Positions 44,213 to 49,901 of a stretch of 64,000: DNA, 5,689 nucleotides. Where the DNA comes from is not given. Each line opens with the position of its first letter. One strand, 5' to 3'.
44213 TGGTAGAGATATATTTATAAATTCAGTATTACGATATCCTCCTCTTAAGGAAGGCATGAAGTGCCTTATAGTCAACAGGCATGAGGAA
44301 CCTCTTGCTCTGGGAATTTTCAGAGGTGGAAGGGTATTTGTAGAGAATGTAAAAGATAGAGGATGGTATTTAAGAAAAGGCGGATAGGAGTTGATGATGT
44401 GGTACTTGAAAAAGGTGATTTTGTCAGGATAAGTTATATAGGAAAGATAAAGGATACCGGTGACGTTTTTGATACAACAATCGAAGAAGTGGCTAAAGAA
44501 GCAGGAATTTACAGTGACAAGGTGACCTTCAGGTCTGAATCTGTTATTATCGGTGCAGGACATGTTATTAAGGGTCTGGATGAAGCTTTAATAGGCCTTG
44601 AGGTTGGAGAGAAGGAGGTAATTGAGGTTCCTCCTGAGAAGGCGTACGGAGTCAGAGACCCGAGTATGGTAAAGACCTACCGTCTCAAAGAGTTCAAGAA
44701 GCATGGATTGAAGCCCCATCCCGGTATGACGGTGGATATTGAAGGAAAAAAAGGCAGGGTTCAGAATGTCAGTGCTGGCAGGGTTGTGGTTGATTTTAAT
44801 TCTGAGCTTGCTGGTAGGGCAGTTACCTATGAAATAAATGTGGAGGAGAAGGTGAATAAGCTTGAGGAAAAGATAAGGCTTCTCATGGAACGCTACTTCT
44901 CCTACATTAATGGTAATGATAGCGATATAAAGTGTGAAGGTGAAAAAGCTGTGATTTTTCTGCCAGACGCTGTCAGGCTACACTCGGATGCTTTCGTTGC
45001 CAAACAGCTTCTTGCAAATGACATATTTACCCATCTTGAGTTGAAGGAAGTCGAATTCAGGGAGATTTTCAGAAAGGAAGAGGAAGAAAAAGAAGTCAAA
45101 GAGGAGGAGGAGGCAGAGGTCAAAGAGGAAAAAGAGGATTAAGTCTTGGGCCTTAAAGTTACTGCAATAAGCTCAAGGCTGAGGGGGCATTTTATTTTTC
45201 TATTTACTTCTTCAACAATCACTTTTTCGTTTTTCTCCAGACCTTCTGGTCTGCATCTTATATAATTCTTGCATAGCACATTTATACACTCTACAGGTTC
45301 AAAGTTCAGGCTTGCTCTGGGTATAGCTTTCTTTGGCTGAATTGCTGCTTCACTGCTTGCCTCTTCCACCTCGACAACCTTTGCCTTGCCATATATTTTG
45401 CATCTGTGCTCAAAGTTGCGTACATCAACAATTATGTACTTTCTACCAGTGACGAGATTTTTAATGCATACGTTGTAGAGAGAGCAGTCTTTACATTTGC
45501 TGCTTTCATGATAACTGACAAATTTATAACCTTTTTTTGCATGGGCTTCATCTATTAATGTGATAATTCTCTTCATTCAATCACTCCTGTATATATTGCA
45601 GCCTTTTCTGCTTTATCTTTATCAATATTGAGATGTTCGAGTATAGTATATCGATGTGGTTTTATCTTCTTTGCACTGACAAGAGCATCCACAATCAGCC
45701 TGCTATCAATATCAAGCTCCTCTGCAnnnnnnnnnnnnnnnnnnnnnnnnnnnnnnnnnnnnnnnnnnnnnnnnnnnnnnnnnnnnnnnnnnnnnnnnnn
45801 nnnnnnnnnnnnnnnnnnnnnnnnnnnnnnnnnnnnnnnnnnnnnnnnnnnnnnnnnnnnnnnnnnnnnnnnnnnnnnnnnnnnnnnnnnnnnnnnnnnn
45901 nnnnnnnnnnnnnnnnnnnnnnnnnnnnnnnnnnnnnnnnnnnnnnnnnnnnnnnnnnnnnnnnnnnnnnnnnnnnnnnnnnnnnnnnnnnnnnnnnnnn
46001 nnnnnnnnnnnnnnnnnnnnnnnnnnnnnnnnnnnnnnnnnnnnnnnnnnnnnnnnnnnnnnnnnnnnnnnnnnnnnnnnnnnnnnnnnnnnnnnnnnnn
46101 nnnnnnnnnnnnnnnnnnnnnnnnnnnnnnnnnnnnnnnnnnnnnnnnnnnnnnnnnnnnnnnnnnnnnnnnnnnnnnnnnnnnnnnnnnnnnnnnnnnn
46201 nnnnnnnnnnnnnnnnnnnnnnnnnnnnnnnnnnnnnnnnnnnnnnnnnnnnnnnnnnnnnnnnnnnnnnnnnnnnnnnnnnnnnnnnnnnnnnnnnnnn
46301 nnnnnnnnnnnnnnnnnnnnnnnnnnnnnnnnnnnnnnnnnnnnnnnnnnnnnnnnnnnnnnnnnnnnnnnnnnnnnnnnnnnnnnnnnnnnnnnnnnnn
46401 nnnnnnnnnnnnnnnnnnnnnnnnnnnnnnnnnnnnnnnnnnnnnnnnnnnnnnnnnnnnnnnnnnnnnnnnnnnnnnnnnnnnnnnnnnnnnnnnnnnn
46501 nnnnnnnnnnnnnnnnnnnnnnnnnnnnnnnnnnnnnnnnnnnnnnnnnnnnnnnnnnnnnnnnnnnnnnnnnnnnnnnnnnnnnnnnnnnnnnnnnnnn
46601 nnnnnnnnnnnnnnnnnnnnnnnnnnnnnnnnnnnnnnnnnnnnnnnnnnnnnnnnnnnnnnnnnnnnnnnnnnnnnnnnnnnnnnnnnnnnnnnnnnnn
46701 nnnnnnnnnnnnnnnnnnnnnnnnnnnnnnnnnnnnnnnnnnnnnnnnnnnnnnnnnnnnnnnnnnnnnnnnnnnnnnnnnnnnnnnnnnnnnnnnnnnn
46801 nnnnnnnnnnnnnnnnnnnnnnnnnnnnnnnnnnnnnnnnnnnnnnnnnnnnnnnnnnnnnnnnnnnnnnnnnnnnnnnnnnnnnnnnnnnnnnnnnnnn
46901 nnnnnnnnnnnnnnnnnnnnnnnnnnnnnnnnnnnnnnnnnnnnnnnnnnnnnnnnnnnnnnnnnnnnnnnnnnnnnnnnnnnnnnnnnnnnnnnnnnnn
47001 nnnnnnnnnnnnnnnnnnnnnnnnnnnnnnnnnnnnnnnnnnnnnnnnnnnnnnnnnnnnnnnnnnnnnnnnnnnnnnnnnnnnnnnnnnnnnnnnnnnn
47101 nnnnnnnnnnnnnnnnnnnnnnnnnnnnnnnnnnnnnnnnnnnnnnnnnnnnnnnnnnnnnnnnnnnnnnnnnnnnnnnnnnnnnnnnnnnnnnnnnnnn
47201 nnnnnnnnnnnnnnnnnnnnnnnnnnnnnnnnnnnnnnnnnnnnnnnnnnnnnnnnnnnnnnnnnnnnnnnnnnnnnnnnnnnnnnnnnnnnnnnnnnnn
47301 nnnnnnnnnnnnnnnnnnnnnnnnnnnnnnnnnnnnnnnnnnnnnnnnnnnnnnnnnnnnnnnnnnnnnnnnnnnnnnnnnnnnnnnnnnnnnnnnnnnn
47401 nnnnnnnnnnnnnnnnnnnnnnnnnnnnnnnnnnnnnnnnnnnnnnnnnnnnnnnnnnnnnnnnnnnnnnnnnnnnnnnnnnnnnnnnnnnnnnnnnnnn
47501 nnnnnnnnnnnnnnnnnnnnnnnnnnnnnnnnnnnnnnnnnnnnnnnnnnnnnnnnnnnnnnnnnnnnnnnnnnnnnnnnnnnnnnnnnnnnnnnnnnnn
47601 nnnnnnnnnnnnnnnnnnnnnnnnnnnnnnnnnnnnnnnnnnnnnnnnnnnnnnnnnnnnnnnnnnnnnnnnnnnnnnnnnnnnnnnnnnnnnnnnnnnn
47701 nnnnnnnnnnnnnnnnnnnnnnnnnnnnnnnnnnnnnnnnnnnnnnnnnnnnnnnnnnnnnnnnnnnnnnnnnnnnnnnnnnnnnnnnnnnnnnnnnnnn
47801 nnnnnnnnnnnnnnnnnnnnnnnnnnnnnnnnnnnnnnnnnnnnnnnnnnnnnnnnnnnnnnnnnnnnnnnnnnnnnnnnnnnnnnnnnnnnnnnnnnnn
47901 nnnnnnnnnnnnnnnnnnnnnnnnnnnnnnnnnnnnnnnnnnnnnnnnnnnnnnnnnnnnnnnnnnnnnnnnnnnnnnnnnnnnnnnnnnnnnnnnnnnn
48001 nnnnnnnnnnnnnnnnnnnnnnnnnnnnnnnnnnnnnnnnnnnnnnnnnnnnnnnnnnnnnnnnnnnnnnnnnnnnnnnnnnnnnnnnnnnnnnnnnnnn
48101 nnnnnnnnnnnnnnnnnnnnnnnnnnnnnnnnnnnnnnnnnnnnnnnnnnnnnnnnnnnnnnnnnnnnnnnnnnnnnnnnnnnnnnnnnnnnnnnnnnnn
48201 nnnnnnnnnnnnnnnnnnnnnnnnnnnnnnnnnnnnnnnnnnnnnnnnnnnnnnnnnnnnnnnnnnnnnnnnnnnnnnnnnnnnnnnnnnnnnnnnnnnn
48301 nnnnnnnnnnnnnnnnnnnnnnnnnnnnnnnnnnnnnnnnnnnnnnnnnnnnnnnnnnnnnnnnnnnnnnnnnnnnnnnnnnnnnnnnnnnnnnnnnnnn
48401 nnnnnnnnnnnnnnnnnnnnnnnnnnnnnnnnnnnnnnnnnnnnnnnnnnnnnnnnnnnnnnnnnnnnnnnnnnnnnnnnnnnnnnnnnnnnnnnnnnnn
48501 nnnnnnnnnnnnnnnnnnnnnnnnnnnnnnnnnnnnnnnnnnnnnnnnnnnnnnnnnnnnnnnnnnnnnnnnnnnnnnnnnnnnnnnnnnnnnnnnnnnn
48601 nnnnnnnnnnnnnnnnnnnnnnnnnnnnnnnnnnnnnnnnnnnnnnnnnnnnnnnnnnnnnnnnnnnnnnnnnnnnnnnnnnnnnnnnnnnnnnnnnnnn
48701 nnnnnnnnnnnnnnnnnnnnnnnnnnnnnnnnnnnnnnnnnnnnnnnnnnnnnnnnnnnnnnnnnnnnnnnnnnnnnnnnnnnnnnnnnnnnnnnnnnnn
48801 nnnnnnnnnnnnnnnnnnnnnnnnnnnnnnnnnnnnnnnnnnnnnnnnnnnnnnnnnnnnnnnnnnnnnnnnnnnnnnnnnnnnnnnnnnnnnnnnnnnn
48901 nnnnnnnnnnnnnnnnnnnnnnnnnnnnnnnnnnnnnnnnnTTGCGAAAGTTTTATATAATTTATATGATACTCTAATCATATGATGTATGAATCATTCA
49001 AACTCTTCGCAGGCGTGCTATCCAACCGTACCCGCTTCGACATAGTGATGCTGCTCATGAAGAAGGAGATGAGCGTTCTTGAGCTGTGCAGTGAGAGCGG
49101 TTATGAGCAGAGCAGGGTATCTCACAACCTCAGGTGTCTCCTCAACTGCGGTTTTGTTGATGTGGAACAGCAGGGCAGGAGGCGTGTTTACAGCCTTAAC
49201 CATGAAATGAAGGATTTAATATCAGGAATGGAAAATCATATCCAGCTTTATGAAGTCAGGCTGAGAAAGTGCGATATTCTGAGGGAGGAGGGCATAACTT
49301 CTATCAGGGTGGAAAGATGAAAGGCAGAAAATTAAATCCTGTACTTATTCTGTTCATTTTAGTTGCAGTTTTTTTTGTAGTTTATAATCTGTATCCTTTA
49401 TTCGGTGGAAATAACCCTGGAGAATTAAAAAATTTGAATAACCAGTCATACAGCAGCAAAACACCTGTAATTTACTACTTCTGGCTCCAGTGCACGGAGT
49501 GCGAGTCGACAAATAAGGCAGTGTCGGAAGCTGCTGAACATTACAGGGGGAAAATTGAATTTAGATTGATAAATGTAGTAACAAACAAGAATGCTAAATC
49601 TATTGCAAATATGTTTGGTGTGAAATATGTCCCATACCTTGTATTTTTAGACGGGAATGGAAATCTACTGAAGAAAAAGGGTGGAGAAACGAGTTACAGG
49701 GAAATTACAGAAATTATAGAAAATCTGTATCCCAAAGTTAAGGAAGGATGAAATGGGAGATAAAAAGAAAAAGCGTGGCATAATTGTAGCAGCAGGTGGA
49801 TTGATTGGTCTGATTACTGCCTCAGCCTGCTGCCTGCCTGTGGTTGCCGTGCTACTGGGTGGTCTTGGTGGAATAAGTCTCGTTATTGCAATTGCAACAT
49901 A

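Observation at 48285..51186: Compact archaeal organomercurial/mercury locus with unusual components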

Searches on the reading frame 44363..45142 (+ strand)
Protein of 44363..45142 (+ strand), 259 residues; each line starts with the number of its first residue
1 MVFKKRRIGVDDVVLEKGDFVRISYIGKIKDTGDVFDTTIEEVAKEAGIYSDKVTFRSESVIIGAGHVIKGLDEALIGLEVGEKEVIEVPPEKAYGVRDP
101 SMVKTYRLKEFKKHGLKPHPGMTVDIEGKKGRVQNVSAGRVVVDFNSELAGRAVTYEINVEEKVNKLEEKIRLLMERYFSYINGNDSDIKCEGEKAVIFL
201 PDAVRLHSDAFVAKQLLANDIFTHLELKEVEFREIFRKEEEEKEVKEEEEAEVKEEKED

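Call 8: search_protein_families(library=pfam, proteins=[window:44363-45142:+], max_evalue=0.001)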
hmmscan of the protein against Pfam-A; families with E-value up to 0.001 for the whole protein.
window:44363-45142:+ (259 aa): 3 families
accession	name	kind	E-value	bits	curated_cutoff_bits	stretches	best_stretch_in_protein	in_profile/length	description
PF22199.2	FKBP26_IF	-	5e-17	62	27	1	108-149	5-46/46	FKBP26, IF domain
PF00254.34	FKBP_C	-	6.4e-13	49.3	21.1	1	16-100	6-76/94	FKBP-type peptidyl-prolyl cis-trans isomerase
PF18046.7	FKBP26_C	-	2.8e-08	34.3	27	1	168-236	2-71/72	FKBP26_C-terminal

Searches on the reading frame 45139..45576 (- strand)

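Call 8: search_protein_families(library=pfam, proteins=[window:45139-45576:-], max_evalue=0.001)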
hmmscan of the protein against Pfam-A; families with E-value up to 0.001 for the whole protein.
window:45139-45576:- (145 aa): 1 family
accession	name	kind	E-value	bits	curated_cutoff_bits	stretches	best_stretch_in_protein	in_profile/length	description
PF03684.18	UPF0179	-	1.6e-33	116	25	1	4-140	1-139/140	Uncharacterised protein family (UPF0179)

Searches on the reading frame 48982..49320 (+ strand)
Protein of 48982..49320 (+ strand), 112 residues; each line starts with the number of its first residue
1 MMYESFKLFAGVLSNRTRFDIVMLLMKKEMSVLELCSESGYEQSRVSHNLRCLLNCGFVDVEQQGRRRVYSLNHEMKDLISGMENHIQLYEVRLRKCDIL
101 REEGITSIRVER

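Call 3: search_protein_families(library=pfam, proteins=[window:48982-49320:+], max_evalue=0.1)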
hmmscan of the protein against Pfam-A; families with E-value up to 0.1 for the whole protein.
window:48982-49320:+ (112 aa): 8 families
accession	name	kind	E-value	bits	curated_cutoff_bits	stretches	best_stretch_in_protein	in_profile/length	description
PF01022.26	HTH_5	-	9.7e-12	45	22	1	17-60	3-46/47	Bacterial regulatory protein, arsR family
PF01978.25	TrmB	-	1.6e-06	28.3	25.6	1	23-71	16-63/68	Sugar-specific transcriptional regulator TrmB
PF25212.1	HVO_A0114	-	4.4e-05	23.6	27.6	1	3-68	10-75/84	HVO_A0114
PF12840.13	HTH_20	-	0.0011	19.3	27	1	13-62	1-51/51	Helix-turn-helix domain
PF12802.13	MarR_2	-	0.004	17.7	27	1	16-65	5-57/61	MarR family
PF09339.16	HTH_IclR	-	0.044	14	22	1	28-60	17-49/52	IclR helix-turn-helix domain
PF03965.22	Penicillinase_R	-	0.076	13.8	22.6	1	34-83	26-75/115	Penicillinase repressor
PF08100.18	Dimerisation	-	0.091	13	25.6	0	19-73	28-84/93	O-methyltransferase dimerisation domain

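Call 4: search_protein_families(library=ncbifam, proteins=[window:48982-49320:+], max_evalue=0.1)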
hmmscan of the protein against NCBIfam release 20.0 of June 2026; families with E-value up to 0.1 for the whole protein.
window:48982-49320:+ (112 aa): 17 families
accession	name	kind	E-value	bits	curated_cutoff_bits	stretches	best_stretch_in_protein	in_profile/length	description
NF033788.1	HTH_metalloreg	subfamily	7e-19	67.4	55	1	11-75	6-71/77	metalloregulator ArsR/SmtB family transcription factor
NF033789.1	repress_SdpR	subfamily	2e-08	34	100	1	12-75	4-67/79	autorepressor SdpR family transcription factor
NF047906.1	CdPbTransRegCmtR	equivalog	4.6e-08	32.9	150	1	12-74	17-79/104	Cd(II)/Pb(II)-sensing metalloregulatory transcriptional regulator CmtR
NF007528.0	PRK10141.1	subfamily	5e-07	29.6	97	1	3-76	4-77/117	metalloregulator ArsR/SmtB family transcription factor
NF045707.1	Dbac_1936_reg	equivalog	6.3e-06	26.1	115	1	4-75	5-76/99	ArsR/SmtB-type metalloregulator TsoR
NF053756.1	MreA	equivalog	1.6e-05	24.7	100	1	21-88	23-96/110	MreA family transcriptional regulator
NF053755.1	MsvR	equivalog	2.3e-05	24.2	220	1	12-76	9-76/236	transcriptional factor MsvR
NF040642.1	sulf_sens_BigR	equivalog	4.2e-05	23.5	155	1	12-76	16-80/95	sulfite-sensing transcriptional repressor BigR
NF053602.1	Phr_regulator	exception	9.1e-05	22.1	320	1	11-66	7-66/191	heat shock transcription regulator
NF041413.1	ArsR_Rv2640c_fam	equivalog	0.003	17.9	155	1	13-75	39-104/118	Rv2640c family ArsR-like transcriptional regulator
NF047395.1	TransRegLtdR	equivalog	0.0032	17.2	250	1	26-69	62-107/166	transcriptional regulator LdtR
NF053606.1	Sta1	subfamily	0.0072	16.4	80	1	19-85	23-95/100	Sta1 family transcriptional regulator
NF040939.2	trans_reg_lrs14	equivalog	0.0095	16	90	1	17-65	22-72/103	Lrs14 family HTH-type transcriptional regulator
TIGR02277.1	PaaX_trns_reg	equivalog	0.014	15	264.55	1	32-87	23-78/279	phenylacetic acid degradation operon negative regulatory protein PaaX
TIGR01884.1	cas_HTH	subfamily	0.022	14.1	60.2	1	16-73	142-199/202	CRISPR-associated CARF protein Csa3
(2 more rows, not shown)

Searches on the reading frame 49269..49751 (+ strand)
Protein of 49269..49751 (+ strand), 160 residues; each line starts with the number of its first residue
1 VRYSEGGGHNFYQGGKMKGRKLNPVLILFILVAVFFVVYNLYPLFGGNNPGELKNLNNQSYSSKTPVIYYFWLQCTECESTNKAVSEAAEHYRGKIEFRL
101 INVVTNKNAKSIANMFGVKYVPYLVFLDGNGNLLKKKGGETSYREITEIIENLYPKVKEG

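Call 3: search_protein_families(library=pfam, proteins=[window:49269-49751:+], max_evalue=0.1)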
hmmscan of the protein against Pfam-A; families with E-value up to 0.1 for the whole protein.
window:49269-49751:+ (160 aa): 7 families
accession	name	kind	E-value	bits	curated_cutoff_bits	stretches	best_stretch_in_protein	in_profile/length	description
PF00085.26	Thioredoxin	-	6.3e-07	29.8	23.5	1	61-150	15-101/103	Thioredoxin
PF13098.12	Thioredoxin_2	-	1.5e-06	28.9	27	1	64-149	5-103/104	Thioredoxin-like domain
PF13192.12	Thioredoxin_3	-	9.4e-05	22.8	24.8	1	73-150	8-75/76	Thioredoxin domain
PF13905.12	Thioredoxin_8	-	0.0001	23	27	1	106-132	67-93/94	Thioredoxin-like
PF13462.12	Thioredoxin_4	-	0.0027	18.3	23.2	1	64-114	14-67/165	Thioredoxin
PF13848.12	Thioredoxin_6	-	0.0039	17.5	27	1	55-130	86-162/184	Thioredoxin-like domain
PF08534.16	Redoxin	-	0.0042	17.3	26.6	1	52-140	17-105/148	Redoxin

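Call 4: search_protein_families(library=ncbifam, proteins=[window:49269-49751:+], max_evalue=0.1)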
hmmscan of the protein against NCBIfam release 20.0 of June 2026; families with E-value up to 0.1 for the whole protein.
window:49269-49751:+ (160 aa): 12 families
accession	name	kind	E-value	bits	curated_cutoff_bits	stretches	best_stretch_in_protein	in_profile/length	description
TIGR01068.1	thioredoxin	equivalog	3.7e-07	30.3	96.8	1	54-152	4-99/101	thioredoxin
NF038096.1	thylak_slr1796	equivalog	1.2e-06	28.2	140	1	40-153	13-132/157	thylakoid membrane photosystem I accumulation factor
NF047697.1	ThioredTrxAClost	equivalog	0.00011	22.4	140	1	55-128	8-79/105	thioredoxin TrxA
NF006898.0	PRK09381.1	equivalog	0.00058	20.2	138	1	67-150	24-104/109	thioredoxin TrxA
NF008229.0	PRK10996.1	equivalog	0.00087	19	125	1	59-131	47-116/141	thioredoxin TrxC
TIGR00411.1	redox_disulf_1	equivalog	0.0042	17.1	92.75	1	75-126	11-59/82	MJ0307 family thioredoxin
NF045694.1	seleno_TsoB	exception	0.0082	14.3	805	1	54-134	464-550/572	rhodanese/DsbD fusion-like selenoprotein TsoB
TIGR02187.2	PDO_seleno_TRX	equivalog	0.01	15.2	185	1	70-131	22-82/209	protein disulfide oxidoreductase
NF002854.0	PRK03147.1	subfamily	0.026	14.4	170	1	102-156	122-175/176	thiol-disulfide oxidoreductase ResA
NF040494.1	nitrored_ArsF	subfamily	0.039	14.3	60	1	69-119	4-61/106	nitrophenyl compound nitroreductase subunit ArsF family protein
TIGR01126.1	pdi_dom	equivalog_domain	0.045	14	107.2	1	55-151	5-102/105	protein disulfide-isomerase domain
TIGR00412.2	redox_disulf_2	subfamily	0.066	13.6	62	1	75-150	9-74/75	MTH895/ArsE family thioredoxin-like protein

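Call 39: find_homologous_proteins(query=window:49317-49751:+, max_evalue=0.001)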
Query window:49317-49751:+ (144 aa): 2 proteins with E <= 0.001 among 20 candidates.
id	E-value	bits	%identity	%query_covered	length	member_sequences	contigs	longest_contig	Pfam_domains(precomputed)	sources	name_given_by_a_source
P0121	1.3e-89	315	99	100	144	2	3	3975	PF00085.27,PF13098.14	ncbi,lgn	-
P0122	3.8e-33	132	50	86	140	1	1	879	PF00085.27,PF13098.14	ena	-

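Call 56: find_encoding_contigs(protein=P0122, flank=3000, max_places=3)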
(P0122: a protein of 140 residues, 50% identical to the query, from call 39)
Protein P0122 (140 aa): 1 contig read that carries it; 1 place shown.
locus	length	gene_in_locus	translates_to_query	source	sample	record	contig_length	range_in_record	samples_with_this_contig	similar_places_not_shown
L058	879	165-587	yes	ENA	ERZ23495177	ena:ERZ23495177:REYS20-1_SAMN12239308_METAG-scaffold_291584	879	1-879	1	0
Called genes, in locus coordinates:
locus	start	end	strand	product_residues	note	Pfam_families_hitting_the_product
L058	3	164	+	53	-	?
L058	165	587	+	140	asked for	PF00085:Thioredoxin (weak), PF13098:Thioredoxin_2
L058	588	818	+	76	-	PF24412:DUF7546 (faint)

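Call 69: predict_structure(alignment_id=A3)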
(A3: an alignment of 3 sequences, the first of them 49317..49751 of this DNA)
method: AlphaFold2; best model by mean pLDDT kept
length: 144 residues; sequences in the alignment: 3
mean_pLDDT: 76.8   pTM: 0.64
mean pLDDT of the five models: 76.8, 75.8, 75.8, 75.2, 74.7
residues with pLDDT >= 90: 42; 70-90: 62; 50-70: 21; < 50: 19
segments of 3 or more residues with pLDDT < 50: 29-44
pLDDT, mean of each block of 10 residues (from residue 1): 61 74 53 39 57 87 90 90 86 83 86 89 94 92 63
secondary structure, 60 per line:
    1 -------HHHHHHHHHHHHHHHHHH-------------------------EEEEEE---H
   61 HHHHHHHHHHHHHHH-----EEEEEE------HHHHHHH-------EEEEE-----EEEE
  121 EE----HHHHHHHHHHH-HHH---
elements in order: H8-25 E51-56 H60-75 E81-86 H93-99 E107-111 E117-122 H127-137

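Call 71: fold_search(model_id=the predicted structure, library=pdb)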
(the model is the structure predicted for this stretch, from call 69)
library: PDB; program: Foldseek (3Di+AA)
matches with E <= 10: 1325; with E <= 0.001: 350
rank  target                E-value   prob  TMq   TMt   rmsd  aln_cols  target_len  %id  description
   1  1fb0_B                5.8e-07  1.00  0.53  0.72   1.8        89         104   27  CRYSTAL STRUCTURE OF THIOREDOXIN M FROM SPINACH CHLOROPLAST (REDUCED FORM) (released 2000-09-20)
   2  2ynx_A                6.2e-07  1.00  0.53  0.71   6.5       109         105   27  Crystal Structure of Ancestral Thioredoxin Relative to Last Archaea Common Ancestor (LACA) from the Precambrian Period (released 2013-08-21)
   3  6zom_MODEL_1_A        8.7e-07  1.00  0.51  0.67   1.9        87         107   26  Oxidized thioredoxin 1 from the anaerobic bacteria Desulfovibrio vulgaris Hildenborough (released 2021-07-14)
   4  6ckp                  8.7e-07  1.00  0.54  0.65   2.9        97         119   25  Crystal structure of a thioredoxin domain 2 from Brucella melitensis at 1.15 Angstrom resolution (released 2018-04-04)
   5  7c3f_I                1.1e-06  1.00  0.53  0.71   1.7        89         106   22  Crystal structure of ferredoxin: thioredoxin reductase and thioredoxin m2 complex (released 2020-10-14)
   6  3hyp_B                1.1e-06  1.00  0.53  0.63  10.8       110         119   23  Crystal structure of Bacteroides fragilis TrxP_S105G mutant (released 2010-01-12)
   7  3hyp_A                1.1e-06  1.00  0.53  0.64  15.1       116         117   19  Crystal structure of Bacteroides fragilis TrxP_S105G mutant (released 2010-01-12)
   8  8xyw                  1.2e-06  1.00  0.54  0.72   1.7        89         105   30  De novo designed protein Trx-3 (released 2024-10-02)
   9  5e4w_B                1.3e-06  1.00  0.53  0.69   1.9        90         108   23  Crystal structure of cpSRP43 chromodomains 2 and 3 in complex with the Alb3 tail (released 2015-12-02)
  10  2o8v_B                1.4e-06  1.00  0.53  0.69   1.7        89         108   22  PAPS reductase in a covalent complex with thioredoxin C35A (released 2007-03-27)
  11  8s2n_C                1.4e-06  1.00  0.53  0.69   1.8        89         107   24  Xenorhabdus bovienii Rhs toxin TreTu complex with TrxA and TriTu immunity protein (released 2024-12-04)
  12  2tir                  1.4e-06  1.00  0.52  0.68   1.9        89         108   25  CRYSTAL STRUCTURE ANALYSIS OF A MUTANT ESCHERICHIA COLI THIOREDOXIN IN WHICH LYSINE 36 IS REPLACED BY GLUTAMIC ACID (released 1993-10-31)
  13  4ulx                  1.5e-06  1.00  0.53  0.71   1.8        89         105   28  Crystal structure of ancestral thioredoxin, relative to the last common ancestor of the Cyanobacterial, Deinococcus and  (released 2014-11-26)
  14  1fb0_A                1.6e-06  1.00  0.54  0.72   1.6        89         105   27  CRYSTAL STRUCTURE OF THIOREDOXIN M FROM SPINACH CHLOROPLAST (REDUCED FORM) (released 2000-09-20)
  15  6h1y_A                1.6e-06  1.00  0.53  0.70   1.7        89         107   24  CRYSTAL STRUCTURE OF A CHIMERIC VARIANT OF THIOREDOXIN FROM ESCHERICHIA COLI (released 2019-02-06)
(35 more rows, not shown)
